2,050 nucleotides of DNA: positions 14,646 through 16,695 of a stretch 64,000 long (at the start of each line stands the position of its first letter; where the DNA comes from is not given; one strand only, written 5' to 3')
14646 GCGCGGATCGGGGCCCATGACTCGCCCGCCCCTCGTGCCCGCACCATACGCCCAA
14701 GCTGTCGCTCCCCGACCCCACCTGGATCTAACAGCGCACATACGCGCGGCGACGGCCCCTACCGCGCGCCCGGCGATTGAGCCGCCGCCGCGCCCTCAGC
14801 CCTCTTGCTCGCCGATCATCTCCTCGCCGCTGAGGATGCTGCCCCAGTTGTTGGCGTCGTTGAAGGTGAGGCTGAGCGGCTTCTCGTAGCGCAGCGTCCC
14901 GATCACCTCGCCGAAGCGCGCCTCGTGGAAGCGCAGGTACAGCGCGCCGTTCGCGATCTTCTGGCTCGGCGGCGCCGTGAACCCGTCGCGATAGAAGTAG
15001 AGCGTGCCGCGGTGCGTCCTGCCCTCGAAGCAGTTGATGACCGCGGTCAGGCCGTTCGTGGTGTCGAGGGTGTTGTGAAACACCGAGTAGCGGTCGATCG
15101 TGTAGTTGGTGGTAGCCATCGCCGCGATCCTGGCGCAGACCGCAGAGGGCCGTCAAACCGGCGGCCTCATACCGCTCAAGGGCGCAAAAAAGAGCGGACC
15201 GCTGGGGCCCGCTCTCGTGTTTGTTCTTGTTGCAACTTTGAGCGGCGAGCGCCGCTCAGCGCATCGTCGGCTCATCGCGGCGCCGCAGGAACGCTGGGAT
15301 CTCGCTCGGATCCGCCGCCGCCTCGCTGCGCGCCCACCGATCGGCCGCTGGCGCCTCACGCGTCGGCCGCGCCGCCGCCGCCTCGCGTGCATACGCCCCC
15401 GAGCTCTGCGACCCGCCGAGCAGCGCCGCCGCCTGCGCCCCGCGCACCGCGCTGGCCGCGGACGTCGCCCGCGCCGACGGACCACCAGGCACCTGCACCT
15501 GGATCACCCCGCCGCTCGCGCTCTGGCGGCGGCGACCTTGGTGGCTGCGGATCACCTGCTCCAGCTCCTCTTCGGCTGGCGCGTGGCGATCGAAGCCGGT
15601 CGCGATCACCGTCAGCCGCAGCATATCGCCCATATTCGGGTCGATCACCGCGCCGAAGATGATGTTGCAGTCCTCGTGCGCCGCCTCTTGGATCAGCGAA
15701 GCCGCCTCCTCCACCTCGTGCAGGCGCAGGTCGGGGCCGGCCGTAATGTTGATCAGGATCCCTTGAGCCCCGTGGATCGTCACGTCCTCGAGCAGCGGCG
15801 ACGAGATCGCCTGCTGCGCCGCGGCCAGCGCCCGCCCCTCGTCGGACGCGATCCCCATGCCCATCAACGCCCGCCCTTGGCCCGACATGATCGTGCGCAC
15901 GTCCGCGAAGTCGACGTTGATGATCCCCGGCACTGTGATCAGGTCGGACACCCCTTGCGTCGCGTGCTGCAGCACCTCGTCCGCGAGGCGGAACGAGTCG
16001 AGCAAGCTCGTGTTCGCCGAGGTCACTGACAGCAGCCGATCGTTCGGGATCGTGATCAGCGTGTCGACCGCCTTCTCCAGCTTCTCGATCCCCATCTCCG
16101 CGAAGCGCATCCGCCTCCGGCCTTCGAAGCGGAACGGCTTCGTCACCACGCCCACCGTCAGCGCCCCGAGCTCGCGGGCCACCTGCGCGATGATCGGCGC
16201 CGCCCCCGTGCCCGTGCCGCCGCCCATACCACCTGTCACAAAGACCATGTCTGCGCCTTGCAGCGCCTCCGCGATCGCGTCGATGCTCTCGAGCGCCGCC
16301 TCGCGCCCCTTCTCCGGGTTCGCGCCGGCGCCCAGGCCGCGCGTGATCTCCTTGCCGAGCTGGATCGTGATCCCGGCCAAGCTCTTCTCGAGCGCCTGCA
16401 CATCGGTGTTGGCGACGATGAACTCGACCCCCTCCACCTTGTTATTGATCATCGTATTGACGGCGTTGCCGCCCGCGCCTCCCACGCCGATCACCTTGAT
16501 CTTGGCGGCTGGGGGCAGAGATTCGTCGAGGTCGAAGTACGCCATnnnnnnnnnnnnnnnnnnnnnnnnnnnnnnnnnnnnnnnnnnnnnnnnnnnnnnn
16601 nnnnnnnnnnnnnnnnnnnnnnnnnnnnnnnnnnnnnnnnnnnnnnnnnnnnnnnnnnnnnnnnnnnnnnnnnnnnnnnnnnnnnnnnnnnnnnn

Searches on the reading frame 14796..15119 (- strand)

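Call 3: search_protein_families(library=pfam, proteins=[window:14796-15119:-], max_evalue=0.01)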
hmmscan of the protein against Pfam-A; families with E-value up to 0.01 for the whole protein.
window:14796-15119:- (107 aa): 0 families

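Call 4: search_protein_families(library=ncbifam, proteins=[window:14796-15119:-], max_evalue=0.01)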
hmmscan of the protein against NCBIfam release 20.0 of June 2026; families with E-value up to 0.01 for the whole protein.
window:14796-15119:- (107 aa): 0 families

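Call 34: search_protein_families(library=pfam, proteins=[L012:6074-9895:+, L012:14123-15022:+, L007:5630-8341:+, L007:8346-9755:+, L007:8804-9445:-], max_evalue=0.001)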
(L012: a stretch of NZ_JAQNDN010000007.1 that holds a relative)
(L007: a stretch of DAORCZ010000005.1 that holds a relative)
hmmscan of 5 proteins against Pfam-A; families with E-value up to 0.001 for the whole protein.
L012:6074-9895:+ (1273 aa): 25 families
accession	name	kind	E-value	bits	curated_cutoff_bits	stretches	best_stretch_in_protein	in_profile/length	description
PF00069.31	Pkinase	-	3.3e-35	122.2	31.7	1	286-533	1-251/263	Protein kinase domain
PF07714.23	PK_Tyr_Ser-Thr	-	5.8e-23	81.9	23.1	1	292-533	7-248/258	Protein tyrosine and serine/threonine kinase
PF25174.1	Beta-prop_THOC3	-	1.4e-20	73.9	305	2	1181-1247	8-78/272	THOC3 beta-propeller domain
PF25173.1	Beta-prop_WDR3_1st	-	3.2e-18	66.5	154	1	1182-1246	36-101/184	WDR3 first beta-propeller domain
PF00400.38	WD40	-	1.3e-16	60.7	27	1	1207-1244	2-39/39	WD domain, G-beta repeat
PF24814.1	WD40_Prp19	-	1.1e-15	57.9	320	1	1182-1248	142-209/281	Prp19 WD40 domain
PF24817.1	WD40_WDHD1_1st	-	1.7e-14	54.1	109.9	1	1180-1247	91-159/291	WDHD1 first WD40 domain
PF23414.1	Beta-prop_EML_2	-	1.6e-13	51.1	90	1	1101-1267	4-177/266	Echinoderm microtubule-associated protein second beta-propeller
PF25391.1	WD40_Gbeta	-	2.4e-12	46.9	150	1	1180-1245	189-255/340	G protein beta WD-40 repeat protein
PF24807.1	WD40_CDC20-Fz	-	4.3e-10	39.8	200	1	1181-1247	141-211/292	CDC20/Fizzy WD40 domain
PF25175.1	Beta-prop_WDR5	-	8.4e-10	38.8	250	1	1183-1247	102-167/296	WDR5 beta-propeller domain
PF23381.1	Beta-prop_IFT122_1st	-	1.8e-08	34.1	28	0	948-1011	10-72/350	IFT122 first beta-propeller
PF25168.1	Beta-prop_WDR36-Utp21_2nd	-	2.2e-08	34.2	84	1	1200-1249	224-273/335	WDR36/Utp21 second beta-propeller domain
PF24105.1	Beta-prop_CAF1B_HIR1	-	3.7e-08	33.2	80.5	0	1180-1247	135-203/383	CAF1B/HIR1 beta-propeller domain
PF25171.1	Beta-prop_WDR36-Utp21_1st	-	3.3e-07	30.4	80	1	841-1002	121-247/266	WDR36/Utp21 first beta-propeller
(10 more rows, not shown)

L012:14123-15022:+ (299 aa): 0 families

L007:5630-8341:+ (903 aa): 7 families
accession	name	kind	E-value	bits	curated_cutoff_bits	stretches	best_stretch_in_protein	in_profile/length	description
PF00069.31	Pkinase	-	1.4e-42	146.3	31.7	1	32-301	1-258/263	Protein kinase domain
PF07714.23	PK_Tyr_Ser-Thr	-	4.7e-29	101.9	23.1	1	34-304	3-258/258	Protein tyrosine and serine/threonine kinase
PF13424.12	TPR_12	-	2.8e-11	43.9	30.1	1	718-790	3-76/77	Tetratricopeptide repeat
PF13181.12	TPR_8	-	8.7e-10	38.4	25.7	0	481-509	4-32/34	Tetratricopeptide repeat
PF07719.23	TPR_2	-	1e-09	38.1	27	0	478-508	1-31/34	Tetratricopeptide repeat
PF00515.34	TPR_1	-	7e-05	22.9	27.8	0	483-509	6-32/34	Tetratricopeptide repeat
PF03109.22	ABC1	-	0.00079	19.1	22.9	0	106-183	143-215/244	ABC1 atypical kinase-like domain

L007:8346-9755:+ (469 aa): 7 families
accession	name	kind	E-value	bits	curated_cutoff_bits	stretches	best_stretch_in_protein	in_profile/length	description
PF00158.32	Sigma54_activat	-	1.5e-62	210.7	20.2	1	147-307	5-165/168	Sigma-54 interaction domain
PF14532.12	Sigma54_activ_2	-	3e-19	70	25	1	150-314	7-138/138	Sigma-54 interaction domain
PF25601.1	AAA_lid_14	-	7.9e-18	64.5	27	1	315-396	1-82/87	AAA+ ATPase lid domain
PF00498.31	FHA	-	9.6e-16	58.4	20.7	1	43-108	2-67/67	FHA domain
PF16697.10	Yop-YscD_cpl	-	1.3e-14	54.7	33.2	1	32-116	10-92/94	Inner membrane component of T3SS, cytoplasmic domain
PF02954.25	HTH_8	-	3e-10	40.1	22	1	425-464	3-42/42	Bacterial regulatory protein, Fis family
PF07728.20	AAA_5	-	1.1e-05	25.9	22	1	166-285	1-123/139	AAA domain (dynein-related subfamily)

L007:8804-9445:- (213 aa): 0 families

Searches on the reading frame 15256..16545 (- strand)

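Call 3: search_protein_families(library=pfam, proteins=[window:15256-16545:-], max_evalue=0.01)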
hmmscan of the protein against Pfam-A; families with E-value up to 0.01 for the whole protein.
window:15256-16545:- (429 aa): 3 families
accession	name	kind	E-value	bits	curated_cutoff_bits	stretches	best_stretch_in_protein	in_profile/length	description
PF00091.31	Tubulin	-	1.1e-49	169.7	33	1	15-174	1-188/190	Tubulin/FtsZ family, GTPase domain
PF12327.13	FtsZ_C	-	1.2e-34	119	27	1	224-319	1-95/95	FtsZ family, C-terminal domain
PF13460.12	NAD_binding_10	-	0.0086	16.4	27.2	0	82-122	45-85/184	NAD(P)H-binding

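Call 34: search_protein_families(library=pfam, proteins=[L012:6074-9895:+, L012:14123-15022:+, L007:5630-8341:+, L007:8346-9755:+, L007:8804-9445:-], max_evalue=0.001)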
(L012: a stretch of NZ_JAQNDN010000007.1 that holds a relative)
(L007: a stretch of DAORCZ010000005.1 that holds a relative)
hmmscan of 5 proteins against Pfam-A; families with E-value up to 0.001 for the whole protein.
L012:6074-9895:+ (1273 aa): 25 families
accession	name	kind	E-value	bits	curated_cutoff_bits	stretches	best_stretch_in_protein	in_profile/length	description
PF00069.31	Pkinase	-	3.3e-35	122.2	31.7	1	286-533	1-251/263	Protein kinase domain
PF07714.23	PK_Tyr_Ser-Thr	-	5.8e-23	81.9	23.1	1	292-533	7-248/258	Protein tyrosine and serine/threonine kinase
PF25174.1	Beta-prop_THOC3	-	1.4e-20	73.9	305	2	1181-1247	8-78/272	THOC3 beta-propeller domain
PF25173.1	Beta-prop_WDR3_1st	-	3.2e-18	66.5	154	1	1182-1246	36-101/184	WDR3 first beta-propeller domain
PF00400.38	WD40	-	1.3e-16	60.7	27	1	1207-1244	2-39/39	WD domain, G-beta repeat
PF24814.1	WD40_Prp19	-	1.1e-15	57.9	320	1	1182-1248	142-209/281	Prp19 WD40 domain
PF24817.1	WD40_WDHD1_1st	-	1.7e-14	54.1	109.9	1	1180-1247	91-159/291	WDHD1 first WD40 domain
PF23414.1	Beta-prop_EML_2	-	1.6e-13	51.1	90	1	1101-1267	4-177/266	Echinoderm microtubule-associated protein second beta-propeller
PF25391.1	WD40_Gbeta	-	2.4e-12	46.9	150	1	1180-1245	189-255/340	G protein beta WD-40 repeat protein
PF24807.1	WD40_CDC20-Fz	-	4.3e-10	39.8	200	1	1181-1247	141-211/292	CDC20/Fizzy WD40 domain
PF25175.1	Beta-prop_WDR5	-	8.4e-10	38.8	250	1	1183-1247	102-167/296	WDR5 beta-propeller domain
PF23381.1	Beta-prop_IFT122_1st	-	1.8e-08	34.1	28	0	948-1011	10-72/350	IFT122 first beta-propeller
PF25168.1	Beta-prop_WDR36-Utp21_2nd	-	2.2e-08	34.2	84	1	1200-1249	224-273/335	WDR36/Utp21 second beta-propeller domain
PF24105.1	Beta-prop_CAF1B_HIR1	-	3.7e-08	33.2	80.5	0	1180-1247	135-203/383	CAF1B/HIR1 beta-propeller domain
PF25171.1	Beta-prop_WDR36-Utp21_1st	-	3.3e-07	30.4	80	1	841-1002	121-247/266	WDR36/Utp21 first beta-propeller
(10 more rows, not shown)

L012:14123-15022:+ (299 aa): 0 families

L007:5630-8341:+ (903 aa): 7 families
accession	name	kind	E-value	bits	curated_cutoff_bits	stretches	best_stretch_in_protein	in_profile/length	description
PF00069.31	Pkinase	-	1.4e-42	146.3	31.7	1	32-301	1-258/263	Protein kinase domain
PF07714.23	PK_Tyr_Ser-Thr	-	4.7e-29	101.9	23.1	1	34-304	3-258/258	Protein tyrosine and serine/threonine kinase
PF13424.12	TPR_12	-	2.8e-11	43.9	30.1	1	718-790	3-76/77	Tetratricopeptide repeat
PF13181.12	TPR_8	-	8.7e-10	38.4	25.7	0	481-509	4-32/34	Tetratricopeptide repeat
PF07719.23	TPR_2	-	1e-09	38.1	27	0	478-508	1-31/34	Tetratricopeptide repeat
PF00515.34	TPR_1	-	7e-05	22.9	27.8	0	483-509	6-32/34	Tetratricopeptide repeat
PF03109.22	ABC1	-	0.00079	19.1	22.9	0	106-183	143-215/244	ABC1 atypical kinase-like domain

L007:8346-9755:+ (469 aa): 7 families
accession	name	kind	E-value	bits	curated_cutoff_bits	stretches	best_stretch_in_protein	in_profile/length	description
PF00158.32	Sigma54_activat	-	1.5e-62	210.7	20.2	1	147-307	5-165/168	Sigma-54 interaction domain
PF14532.12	Sigma54_activ_2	-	3e-19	70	25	1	150-314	7-138/138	Sigma-54 interaction domain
PF25601.1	AAA_lid_14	-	7.9e-18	64.5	27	1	315-396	1-82/87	AAA+ ATPase lid domain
PF00498.31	FHA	-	9.6e-16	58.4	20.7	1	43-108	2-67/67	FHA domain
PF16697.10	Yop-YscD_cpl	-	1.3e-14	54.7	33.2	1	32-116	10-92/94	Inner membrane component of T3SS, cytoplasmic domain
PF02954.25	HTH_8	-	3e-10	40.1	22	1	425-464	3-42/42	Bacterial regulatory protein, Fis family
PF07728.20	AAA_5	-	1.1e-05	25.9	22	1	166-285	1-123/139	AAA domain (dynein-related subfamily)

L007:8804-9445:- (213 aa): 0 families
